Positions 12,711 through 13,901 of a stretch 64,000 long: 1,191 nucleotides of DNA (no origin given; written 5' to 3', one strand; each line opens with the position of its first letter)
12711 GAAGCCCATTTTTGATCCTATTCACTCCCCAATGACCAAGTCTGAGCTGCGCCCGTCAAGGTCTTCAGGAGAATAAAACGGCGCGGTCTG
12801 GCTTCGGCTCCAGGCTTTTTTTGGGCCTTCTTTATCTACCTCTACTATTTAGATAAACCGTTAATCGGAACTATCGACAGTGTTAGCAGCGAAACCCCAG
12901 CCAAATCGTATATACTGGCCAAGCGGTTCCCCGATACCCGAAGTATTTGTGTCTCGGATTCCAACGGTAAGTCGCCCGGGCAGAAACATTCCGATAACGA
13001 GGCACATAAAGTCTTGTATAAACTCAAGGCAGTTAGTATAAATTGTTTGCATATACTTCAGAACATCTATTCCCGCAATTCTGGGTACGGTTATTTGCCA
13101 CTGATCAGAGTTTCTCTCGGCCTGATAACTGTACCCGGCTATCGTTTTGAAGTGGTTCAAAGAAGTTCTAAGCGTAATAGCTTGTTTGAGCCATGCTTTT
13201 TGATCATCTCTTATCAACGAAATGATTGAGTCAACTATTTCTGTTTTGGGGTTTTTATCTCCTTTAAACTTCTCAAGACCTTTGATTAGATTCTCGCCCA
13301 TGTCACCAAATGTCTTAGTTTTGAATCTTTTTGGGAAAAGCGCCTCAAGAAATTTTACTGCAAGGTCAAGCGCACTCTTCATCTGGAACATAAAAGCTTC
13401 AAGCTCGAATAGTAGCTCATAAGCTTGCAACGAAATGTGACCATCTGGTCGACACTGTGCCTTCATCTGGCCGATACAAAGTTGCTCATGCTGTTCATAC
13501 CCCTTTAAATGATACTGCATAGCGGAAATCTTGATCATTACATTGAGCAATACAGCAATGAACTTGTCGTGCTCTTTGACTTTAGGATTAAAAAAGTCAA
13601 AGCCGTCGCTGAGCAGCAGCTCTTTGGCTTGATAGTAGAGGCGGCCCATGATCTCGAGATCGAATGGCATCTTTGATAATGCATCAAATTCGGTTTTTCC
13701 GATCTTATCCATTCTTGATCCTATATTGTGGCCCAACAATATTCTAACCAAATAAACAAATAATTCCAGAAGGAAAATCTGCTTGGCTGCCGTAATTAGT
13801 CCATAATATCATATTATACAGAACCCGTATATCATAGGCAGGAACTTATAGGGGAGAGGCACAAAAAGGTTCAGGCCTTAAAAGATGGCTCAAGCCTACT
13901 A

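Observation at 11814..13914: Low-GC two-gene island inserted between the peroxiredoxin and the giant glucan synthase: candidate uncharacterised defence or addiction module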

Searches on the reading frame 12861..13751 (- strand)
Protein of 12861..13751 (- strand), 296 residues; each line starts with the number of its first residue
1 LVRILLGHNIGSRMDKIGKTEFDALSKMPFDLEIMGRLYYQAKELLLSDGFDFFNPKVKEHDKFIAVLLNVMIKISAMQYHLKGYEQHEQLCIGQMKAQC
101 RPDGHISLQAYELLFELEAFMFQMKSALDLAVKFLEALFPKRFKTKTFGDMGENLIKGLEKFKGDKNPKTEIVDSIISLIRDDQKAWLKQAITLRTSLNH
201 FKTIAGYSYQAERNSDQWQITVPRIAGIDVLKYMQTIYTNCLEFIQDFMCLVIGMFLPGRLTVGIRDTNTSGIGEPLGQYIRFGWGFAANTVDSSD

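Call 4: search_protein_families(library=pfam, proteins=[window:12861-13751:-], max_evalue=1)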
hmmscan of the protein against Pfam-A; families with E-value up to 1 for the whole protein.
window:12861-13751:- (296 aa): 2 families
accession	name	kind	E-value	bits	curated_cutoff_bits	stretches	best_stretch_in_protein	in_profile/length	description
PF12012.13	DUF3504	-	0.11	13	29.7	1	66-107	22-63/162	Domain of unknown function (DUF3504)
PF11927.14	HODM_asu-like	-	0.17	11.7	25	1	125-185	47-106/273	Haem-dependent oxidative N-demethylase, alpha subunit-like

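Call 5: search_protein_families(library=padloc, proteins=[window:12861-13751:-], max_evalue=10)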
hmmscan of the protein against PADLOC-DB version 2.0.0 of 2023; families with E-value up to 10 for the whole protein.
window:12861-13751:- (296 aa): 1 family
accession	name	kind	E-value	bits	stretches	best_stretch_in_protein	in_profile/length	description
PDLC04520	PDC-M22A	-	0.00062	17.1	1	153-246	162-252/340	-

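Call 10: find_homologous_proteins(query=window:12861-13751:-, max_evalue=0.01)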
Query window:12861-13751:- (296 aa): 49 proteins with E <= 0.01 among 651 candidates.
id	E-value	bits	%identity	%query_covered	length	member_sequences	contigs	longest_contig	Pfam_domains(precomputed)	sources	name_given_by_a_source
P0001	1.2e-182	624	97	96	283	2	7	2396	-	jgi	jgi:hypothetical protein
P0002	3.2e-154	531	84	95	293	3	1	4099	-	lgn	-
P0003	2.7e-143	495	78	95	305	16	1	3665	-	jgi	jgi:hypothetical protein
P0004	1.2e-136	473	76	95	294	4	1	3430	-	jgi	jgi:hypothetical protein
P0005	7.1e-136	470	76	95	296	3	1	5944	-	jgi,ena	-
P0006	2.4e-135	469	75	95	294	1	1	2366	-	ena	-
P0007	1.2e-132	460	72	96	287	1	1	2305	-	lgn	-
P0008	3.8e-132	458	73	95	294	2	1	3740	-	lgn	-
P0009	4.4e-132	458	74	95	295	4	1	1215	-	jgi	jgi:hypothetical protein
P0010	2.2e-131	456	74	92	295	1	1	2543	-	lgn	-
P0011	4.7e-131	455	72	95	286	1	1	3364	-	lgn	-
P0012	7.4e-131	454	73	96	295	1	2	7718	-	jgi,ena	jgi:hypothetical protein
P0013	2.0e-130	452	73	95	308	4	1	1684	-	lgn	-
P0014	2.5e-130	452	72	95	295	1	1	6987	-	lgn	-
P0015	1.1e-129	450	71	95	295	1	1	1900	-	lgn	-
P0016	1.1e-128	447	73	92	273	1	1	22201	-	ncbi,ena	-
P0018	2.1e-127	443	70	95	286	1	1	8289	-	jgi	jgi:hypothetical protein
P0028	7.9e-111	388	62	94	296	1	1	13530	-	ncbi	-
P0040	3.9e-67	245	44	86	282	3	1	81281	-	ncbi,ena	-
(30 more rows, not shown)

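Call 12: find_encoding_contigs(protein=P0040, flank=10000, max_places=3)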
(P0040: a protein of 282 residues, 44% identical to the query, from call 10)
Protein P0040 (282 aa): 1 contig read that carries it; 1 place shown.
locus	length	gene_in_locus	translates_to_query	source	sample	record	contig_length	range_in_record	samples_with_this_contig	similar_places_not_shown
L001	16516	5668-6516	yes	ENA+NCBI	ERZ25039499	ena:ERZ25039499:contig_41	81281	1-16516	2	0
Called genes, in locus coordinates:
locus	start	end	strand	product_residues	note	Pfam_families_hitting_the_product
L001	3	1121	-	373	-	?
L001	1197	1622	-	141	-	PF01814:Hemerythrin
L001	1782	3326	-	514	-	PF02384:N6_Mtase, PF07669:Eco57I, PF22837:M_Eco57I_C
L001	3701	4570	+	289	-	-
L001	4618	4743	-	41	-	-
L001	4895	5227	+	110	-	-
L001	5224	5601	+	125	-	PF25212:HVO_A0114 (weak)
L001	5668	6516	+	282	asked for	-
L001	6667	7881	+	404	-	PF07690:MFS_1, PF00083:Sugar_tr, PF07690:MFS_1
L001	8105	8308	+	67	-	PF02597:ThiS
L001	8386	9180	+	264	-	PF05690:ThiG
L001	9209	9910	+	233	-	PF02390:Methyltransf_4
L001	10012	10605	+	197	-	PF13640:2OG-FeII_Oxy_3, PF13661:2OG-FeII_Oxy_4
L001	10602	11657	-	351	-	PF13578:Methyltransf_24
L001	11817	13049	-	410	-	PF04055:Radical_SAM, PF06969:HemN_C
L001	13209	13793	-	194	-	PF01725:Ham1p_like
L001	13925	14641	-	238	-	PF01138:RNase_PH, PF03725:RNase_PH_C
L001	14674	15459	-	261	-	PF00481:PP2C (weak), PF13672:PP2C_2, PF07228:SpoIIE (faint)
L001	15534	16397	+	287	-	PF03755:YicC-like_N, PF08340:YicC-like_C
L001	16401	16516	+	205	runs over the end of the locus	PF00625:Guanylate_kin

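Call 13: find_encoding_contigs(protein=P0016, flank=10000, max_places=3)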
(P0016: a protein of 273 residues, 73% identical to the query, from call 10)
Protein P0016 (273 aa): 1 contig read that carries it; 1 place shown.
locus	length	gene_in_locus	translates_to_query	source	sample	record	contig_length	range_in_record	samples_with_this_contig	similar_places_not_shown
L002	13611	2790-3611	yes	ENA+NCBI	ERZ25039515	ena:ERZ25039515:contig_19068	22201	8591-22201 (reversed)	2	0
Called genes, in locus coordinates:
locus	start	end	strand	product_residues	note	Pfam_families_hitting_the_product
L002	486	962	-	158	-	-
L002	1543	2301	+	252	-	-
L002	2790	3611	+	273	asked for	-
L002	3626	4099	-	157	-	PF20600:ExoX-like_C (faint)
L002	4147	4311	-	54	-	PF00476:DNA_pol_A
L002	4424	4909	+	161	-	PF01503:PRA-PH (faint), PF03819:MazG (weak)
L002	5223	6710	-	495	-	PF13487:HD_5, PF01966:HD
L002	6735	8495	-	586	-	PF13513:HEAT_EZ (faint), PF02985:HEAT (faint), PF03130:HEAT_PBS (faint), PF13646:HEAT_2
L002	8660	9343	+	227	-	PF00590:TP_methylase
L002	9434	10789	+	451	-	PF00072:Response_reg, PF00158:Sigma54_activat, PF14532:Sigma54_activ_2, PF00004:AAA (weak), PF07728:AAA_5, PF25601:AAA_lid_14, PF02954:HTH_8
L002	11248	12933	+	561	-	PF00672:HAMP, PF08448:PAS_4 (faint), PF00512:HisKA, PF02518:HATPase_c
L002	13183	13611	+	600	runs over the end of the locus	PF03814:KdpA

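Call 14: find_encoding_contigs(protein=P0028, flank=10000, max_places=3)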
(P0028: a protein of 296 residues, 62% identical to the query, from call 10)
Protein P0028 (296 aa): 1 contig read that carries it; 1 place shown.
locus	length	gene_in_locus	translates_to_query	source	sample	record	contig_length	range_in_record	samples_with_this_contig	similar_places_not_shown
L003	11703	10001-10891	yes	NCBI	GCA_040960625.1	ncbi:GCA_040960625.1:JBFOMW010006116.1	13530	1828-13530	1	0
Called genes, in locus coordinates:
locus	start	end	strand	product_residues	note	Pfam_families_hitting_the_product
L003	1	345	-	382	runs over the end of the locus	PF01966:HD, PF13286:HD_assoc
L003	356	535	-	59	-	-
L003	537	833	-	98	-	-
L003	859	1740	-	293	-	PF02219:MTHFR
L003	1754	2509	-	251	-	PF05036:SPOR (weak)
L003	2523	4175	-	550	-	PF03485:Arg_tRNA_synt_N, PF00750:tRNA-synt_1d, PF05746:DALR_1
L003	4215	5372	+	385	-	PF00072:Response_reg, PF13487:HD_5, PF01966:HD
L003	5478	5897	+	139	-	-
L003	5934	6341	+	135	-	PF01323:DSBA, PF13462:Thioredoxin_4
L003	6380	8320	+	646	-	PF05226:CHASE2, PF00211:Guanylate_cyc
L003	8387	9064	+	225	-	PF13471:Transglut_core3 (faint), PF01841:Transglut_core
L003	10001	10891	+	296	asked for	-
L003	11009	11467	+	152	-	-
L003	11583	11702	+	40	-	?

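Call 17: search_protein_families(library=pfam, alignment_id=A1, max_evalue=1)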
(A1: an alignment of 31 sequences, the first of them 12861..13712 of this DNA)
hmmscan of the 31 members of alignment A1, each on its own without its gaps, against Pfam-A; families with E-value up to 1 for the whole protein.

A. member 1, window:12861-13712:- (283 aa): 2 families
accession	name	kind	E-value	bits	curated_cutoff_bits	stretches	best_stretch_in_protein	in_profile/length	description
PF12012.13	DUF3504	-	0.1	13.1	29.7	1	53-94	22-63/162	Domain of unknown function (DUF3504)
PF11927.14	HODM_asu-like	-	0.15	11.8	25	1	112-172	47-106/273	Haem-dependent oxidative N-demethylase, alpha subunit-like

B. families by the number of members that match (of 31 scanned): 17 families
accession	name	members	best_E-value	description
PF18739.6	HEPN_Apea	12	0.004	Apea-like HEPN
PF14123.11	DUF4290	10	0.00024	Domain of unknown function (DUF4290)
PF15488.11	DUF4645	5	0.049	Domain of unknown function (DUF4645)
PF08652.17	RAI1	3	0.0032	RAI1 like PD-(D/E)XK nuclease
PF11927.14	HODM_asu-like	2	0.11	Haem-dependent oxidative N-demethylase, alpha subunit-like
PF04949.18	Transcrip_act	2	0.13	Transcriptional activator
PF19131.5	DUF5814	1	0.02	Family of unknown function (DUF5814)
PF08706.16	D5_N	1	0.049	D5 N terminal like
PF10268.14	Tmemb_161AB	1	0.053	Predicted transmembrane protein 161AB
PF13426.13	PAS_9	1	0.076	PAS domain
PF25457.1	IRF-2BP1_2_M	1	0.093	IRF-2BP1/2 middle domain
PF12012.13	DUF3504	1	0.1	Domain of unknown function (DUF3504)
PF01110.22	CNTF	1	0.11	Ciliary neurotrophic factor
PF07103.16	DUF1365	1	0.13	Protein of unknown function (DUF1365)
PF15534.11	Ntox35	1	0.14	Bacterial toxin 35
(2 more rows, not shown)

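Call 18: search_protein_families(library=padloc, alignment_id=A1, max_evalue=1)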
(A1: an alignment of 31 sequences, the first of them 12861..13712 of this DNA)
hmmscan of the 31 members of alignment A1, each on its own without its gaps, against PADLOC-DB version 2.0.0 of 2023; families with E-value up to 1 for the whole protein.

A. member 1, window:12861-13712:- (283 aa): 1 family
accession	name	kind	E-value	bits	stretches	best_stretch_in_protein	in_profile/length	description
PDLC04520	PDC-M22A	-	0.00057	17.2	1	140-233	162-252/340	-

B. families by the number of members that match (of 31 scanned): 3 families
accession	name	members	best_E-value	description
PDLC04520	PDC-M22A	10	5.1e-05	-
PDLC01878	CARF3--CARF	1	0.0038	-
PDLC00536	JetA2|JetA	1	0.027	DUF2397 domain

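Call 20: find_homologous_proteins(query=A1, max_evalue=0.001)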
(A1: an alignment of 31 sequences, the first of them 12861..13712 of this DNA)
Query A1 (31 sequences) (283 aa, profile of the alignment): 98 proteins with E <= 0.001 among 5461 candidates.
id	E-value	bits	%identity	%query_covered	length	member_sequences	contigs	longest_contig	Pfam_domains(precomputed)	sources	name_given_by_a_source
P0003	9.3e-144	496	78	100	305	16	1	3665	-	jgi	jgi:hypothetical protein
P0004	2.5e-142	491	76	100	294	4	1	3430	-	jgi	jgi:hypothetical protein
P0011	6.8e-142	490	72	99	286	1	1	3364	-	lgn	-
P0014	7.3e-142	490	72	100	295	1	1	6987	-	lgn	-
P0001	1.4e-140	485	97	100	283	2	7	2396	-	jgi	jgi:hypothetical protein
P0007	1.7e-140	485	72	100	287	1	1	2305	-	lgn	-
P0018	3.8e-140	484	70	100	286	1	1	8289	-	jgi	jgi:hypothetical protein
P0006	3.0e-139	481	75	100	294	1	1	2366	-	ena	-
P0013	5.5e-139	480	73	100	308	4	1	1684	-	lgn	-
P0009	7.8e-139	480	74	100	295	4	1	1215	-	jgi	jgi:hypothetical protein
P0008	1.2e-138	479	73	100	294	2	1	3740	-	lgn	-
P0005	1.6e-138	479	76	100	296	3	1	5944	-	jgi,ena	-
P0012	3.1e-138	478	73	100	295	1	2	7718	-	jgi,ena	jgi:hypothetical protein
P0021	6.3e-138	477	69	100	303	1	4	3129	-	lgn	-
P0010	2.3e-137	475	74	96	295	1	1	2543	-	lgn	-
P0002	2.1e-136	472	84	99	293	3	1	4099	-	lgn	-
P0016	7.0e-136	470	73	96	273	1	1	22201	-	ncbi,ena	-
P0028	1.2e-127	443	62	98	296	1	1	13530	-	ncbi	-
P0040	5.6e-116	405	44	90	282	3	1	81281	-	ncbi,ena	-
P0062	4.8e-77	277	37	93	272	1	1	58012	-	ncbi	ncbi:hypothetical protein ACFL60_01430 [Candidatus Omnitrophota bacterium]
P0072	1.2e-70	256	31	95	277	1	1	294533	-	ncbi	ncbi:Cthe-2314-like HEPN domain-containing protein [Candidatus Electrothrix gigas]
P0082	2.8e-65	238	30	93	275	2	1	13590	-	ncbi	-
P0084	1.5e-64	236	34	92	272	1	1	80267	-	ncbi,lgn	-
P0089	5.7e-58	214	31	90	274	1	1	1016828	-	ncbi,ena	-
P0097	1.9e-50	190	28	90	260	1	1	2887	-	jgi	jgi:hypothetical protein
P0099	5.1e-49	185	29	90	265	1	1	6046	-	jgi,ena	-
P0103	2.8e-32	130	29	73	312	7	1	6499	PF02810.22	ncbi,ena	-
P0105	1.1e-27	115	31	65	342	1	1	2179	PF02810.22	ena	-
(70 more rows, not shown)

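Call 22: search_protein_families(library=ncbifam, proteins=[window:12861-13712:-, P0072, P0062, P0089, P0103, P0040], max_evalue=1)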
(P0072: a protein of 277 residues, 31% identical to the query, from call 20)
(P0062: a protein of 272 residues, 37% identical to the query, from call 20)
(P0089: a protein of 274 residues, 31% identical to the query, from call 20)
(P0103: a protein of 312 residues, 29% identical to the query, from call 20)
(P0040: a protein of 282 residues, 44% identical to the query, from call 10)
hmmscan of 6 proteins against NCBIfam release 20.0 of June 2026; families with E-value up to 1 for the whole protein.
window:12861-13712:- (283 aa): 0 families

P0072 (277 aa): 0 families

P0062 (272 aa): 1 family
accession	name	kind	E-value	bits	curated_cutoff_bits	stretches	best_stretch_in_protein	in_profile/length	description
NF053629.1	RSAMPyrc0463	equivalog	0.00046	19.8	470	1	115-185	123-193/256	(R)-S-adenosyl-L-methionine hydrolase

P0089 (274 aa): 0 families

P0103 (312 aa): 12 families
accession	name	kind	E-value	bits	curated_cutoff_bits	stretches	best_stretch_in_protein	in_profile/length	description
NF004088.0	PRK05590.1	equivalog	2e-07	31.5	140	1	4-24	143-163/166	hypothetical protein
NF002449.0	PRK01617.1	equivalog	1.4e-05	25.5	141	1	4-24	132-152/154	hypothetical protein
TIGR04102.1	SWIM_PBPRA1643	hypoth_equivalog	5.3e-05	23.6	68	1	6-24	89-107/108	PBPRA1643 family SWIM/SEC-C metal-binding motif protein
NF002592.0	PRK02250.1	equivalog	6.6e-05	23.1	158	1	4-24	146-166/167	hypothetical protein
NF007704.0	PRK10396.1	equivalog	6.6e-05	23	149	1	4-24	199-219/221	hypothetical protein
NF008970.0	PRK12318.1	equivalog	0.00013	21.4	267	1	7-31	2-26/291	methionyl aminopeptidase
NF001213.0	PRK00183.1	equivalog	0.00025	21.1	158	1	5-25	133-153/157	hypothetical protein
NF002486.0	PRK01752.1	equivalog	0.011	15.7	120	1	9-24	138-153/157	YchJ family protein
NF053563.1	Rkd4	equivalog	0.011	13.9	860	1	87-188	321-422/747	arcadin-4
NF003262.0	PRK04233.1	equivalog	0.057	13.5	204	1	7-26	5-24/129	hypothetical protein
TIGR01667.1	YCCS_YHFK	subfamily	0.21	9.7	467.8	1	74-140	281-346/701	YccS/YhfK family putative transporter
TIGR01666.1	YCCS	hypoth_equivalog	0.22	9.6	470.75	1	75-145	282-353/705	YccS family putative transporter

P0040 (282 aa): 2 families
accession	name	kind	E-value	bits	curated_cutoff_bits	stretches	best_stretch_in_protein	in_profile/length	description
NF033630.1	SLATT_6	subfamily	0.097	12.4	100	1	146-204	109-167/180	SLATT domain-containing protein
NF050110.1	TransRegBldD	equivalog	0.13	12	250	1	118-179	66-126/162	transcriptional regulator BldD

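Call 23: search_protein_families(library=pfam, proteins=[P0072, P0062, P0089, P0103, P0084, P0082, P0099, P0097, P0105], max_evalue=1)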
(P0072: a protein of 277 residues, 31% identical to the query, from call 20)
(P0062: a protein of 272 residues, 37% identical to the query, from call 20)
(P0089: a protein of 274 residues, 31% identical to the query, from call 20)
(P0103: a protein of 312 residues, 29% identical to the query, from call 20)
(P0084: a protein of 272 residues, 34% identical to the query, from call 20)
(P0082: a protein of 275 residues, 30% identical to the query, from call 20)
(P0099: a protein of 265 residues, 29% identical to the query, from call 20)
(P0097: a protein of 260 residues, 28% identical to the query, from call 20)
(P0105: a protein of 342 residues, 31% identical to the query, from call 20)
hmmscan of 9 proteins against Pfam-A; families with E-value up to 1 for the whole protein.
P0072 (277 aa): 1 family
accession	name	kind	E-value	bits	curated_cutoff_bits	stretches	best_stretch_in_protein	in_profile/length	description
PF18739.6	HEPN_Apea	-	0.0063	17.4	24.4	1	110-174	41-99/136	Apea-like HEPN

P0062 (272 aa): 1 family
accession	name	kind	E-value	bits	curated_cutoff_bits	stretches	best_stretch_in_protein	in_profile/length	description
PF09001.16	DUF1890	-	0.075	13.8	25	1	19-84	51-117/141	Domain of unknown function (DUF1890)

P0089 (274 aa): 2 families
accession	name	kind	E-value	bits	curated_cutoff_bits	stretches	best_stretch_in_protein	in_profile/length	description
PF21098.3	PH-GRAM_MTMR6-like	-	0.17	12.5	23.5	1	4-49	10-55/92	MTMR6-9, GRAM domain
PF05642.16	Sporozoite_P67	-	0.37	9.3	28.9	1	60-109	337-387/727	Sporozoite P67 surface antigen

P0103 (312 aa): 6 families
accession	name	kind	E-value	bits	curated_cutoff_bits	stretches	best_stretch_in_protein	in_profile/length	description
PF02810.21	SEC-C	-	7.8e-10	38.9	20.4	1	8-26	1-19/19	SEC-C motif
PF10280.14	Med11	-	0.0061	17.4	26.9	1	85-133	9-65/120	Mediator complex protein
PF19658.4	DUF6161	-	0.039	13.8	27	1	90-170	10-87/216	Family of unknown function (DUF6161)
PF02012.26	BNR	-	0.055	13.9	27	1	59-68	2-11/12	BNR/Asp-box repeat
PF04778.17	LMP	-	0.13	12.6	26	1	84-149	14-77/158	LMP repeated region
PF07889.17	DUF1664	-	0.16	12.5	34.6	1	90-134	39-84/124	Protein of unknown function (DUF1664)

P0084 (272 aa): 4 families
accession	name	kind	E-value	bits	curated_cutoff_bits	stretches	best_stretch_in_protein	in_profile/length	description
PF17225.8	DUF5301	-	0.0073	17.3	23.1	1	127-179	18-69/97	Domain of unknown function (DUF5300)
PF14123.11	DUF4290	-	0.04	13.9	27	1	112-171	101-159/174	Domain of unknown function (DUF4290)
PF08349.16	DUF1722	-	0.072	13.8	22.5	1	112-163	60-111/117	Protein of unknown function (DUF1722)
PF23268.1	RIN1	-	0.11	13.2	27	0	115-172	13-69/95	RIN1-like domain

P0082 (275 aa): 0 families

P0099 (265 aa): 0 families

P0097 (260 aa): 0 families

P0105 (342 aa): 4 families
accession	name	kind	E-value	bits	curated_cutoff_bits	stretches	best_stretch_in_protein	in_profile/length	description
PF02810.21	SEC-C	-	3.7e-07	30.3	20.4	1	38-55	1-18/19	SEC-C motif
PF10307.15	HAD_SAK_1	-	0.042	14.1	25.6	1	103-170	76-143/203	HAD domain family 1 in Swiss Army Knife RNA repair proteins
PF10280.14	Med11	-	0.12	13.2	26.9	1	115-162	9-64/120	Mediator complex protein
PF06009.19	Laminin_II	-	0.92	10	33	1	115-176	35-95/138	Laminin Domain II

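Call 25: find_encoding_contigs(protein=P0002, flank=5000, max_places=3)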
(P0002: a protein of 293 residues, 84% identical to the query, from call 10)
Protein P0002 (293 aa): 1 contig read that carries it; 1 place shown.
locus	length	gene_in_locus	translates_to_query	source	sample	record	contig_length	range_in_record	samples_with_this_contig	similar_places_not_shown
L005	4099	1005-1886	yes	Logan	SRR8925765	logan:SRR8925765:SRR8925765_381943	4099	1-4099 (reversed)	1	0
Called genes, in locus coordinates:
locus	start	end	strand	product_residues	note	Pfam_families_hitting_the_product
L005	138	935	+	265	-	-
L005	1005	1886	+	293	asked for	-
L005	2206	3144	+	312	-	PF25296:Decapeptide (faint), PF00805:Pentapeptide, PF13599:Pentapeptide_4, PF00805:Pentapeptide, PF13576:Pentapeptide_3 (weak), PF00805:Pentapeptide (weak)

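Call 26: find_encoding_contigs(protein=P0018, flank=8000, max_places=3)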
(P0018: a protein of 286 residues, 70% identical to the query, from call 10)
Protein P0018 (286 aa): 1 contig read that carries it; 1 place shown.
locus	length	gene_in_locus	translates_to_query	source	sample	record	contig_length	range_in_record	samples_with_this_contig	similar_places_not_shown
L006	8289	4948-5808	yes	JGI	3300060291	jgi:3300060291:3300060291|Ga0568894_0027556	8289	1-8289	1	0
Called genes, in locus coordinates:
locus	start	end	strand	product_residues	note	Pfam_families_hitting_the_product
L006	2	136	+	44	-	?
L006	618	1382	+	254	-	PF08242:Methyltransf_12 (weak), PF08241:Methyltransf_11, PF13489:Methyltransf_23, PF13649:Methyltransf_25, PF13847:Methyltransf_31 (weak)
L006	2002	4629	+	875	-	PF27052:Lysyl_endopep_N, PF16640:Big_3_5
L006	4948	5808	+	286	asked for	-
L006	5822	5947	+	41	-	-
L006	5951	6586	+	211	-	-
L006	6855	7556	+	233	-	-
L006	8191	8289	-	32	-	?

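Call 30: predict_structure(alignment_id=A1)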
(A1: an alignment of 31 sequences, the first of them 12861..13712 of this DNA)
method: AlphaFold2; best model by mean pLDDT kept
length: 283 residues; sequences in the alignment: 31
mean_pLDDT: 81.3   pTM: 0.83
mean pLDDT of the five models: 81.3, 81.2, 76.7, 76.7, 74.6
residues with pLDDT >= 90: 107; 70-90: 118; 50-70: 40; < 50: 18
segments of 3 or more residues with pLDDT < 50: 1-3, 36-39, 277-283
pLDDT, mean of each block of 10 residues (from residue 1): 54 71 88 57 65 91 96 93 76 82 94 95 88 81 91 86 96 92 73 73 81 90 97 95 83 64 77 61 33
secondary structure, 60 per line:
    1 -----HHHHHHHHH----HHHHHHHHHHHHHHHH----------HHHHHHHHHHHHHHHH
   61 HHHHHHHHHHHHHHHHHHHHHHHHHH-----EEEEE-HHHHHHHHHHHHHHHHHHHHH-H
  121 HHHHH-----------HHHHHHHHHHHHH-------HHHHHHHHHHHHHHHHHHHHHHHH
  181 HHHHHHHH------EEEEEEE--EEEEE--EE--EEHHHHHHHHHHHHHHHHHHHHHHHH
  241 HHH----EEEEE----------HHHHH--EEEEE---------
elements in order: H6-14 H19-34 H45-86 E92-96 H98-118 H120-125 H137-149 H157-188 E195-201 E204-208 H217-243 E248-252 H263-267 E270-274
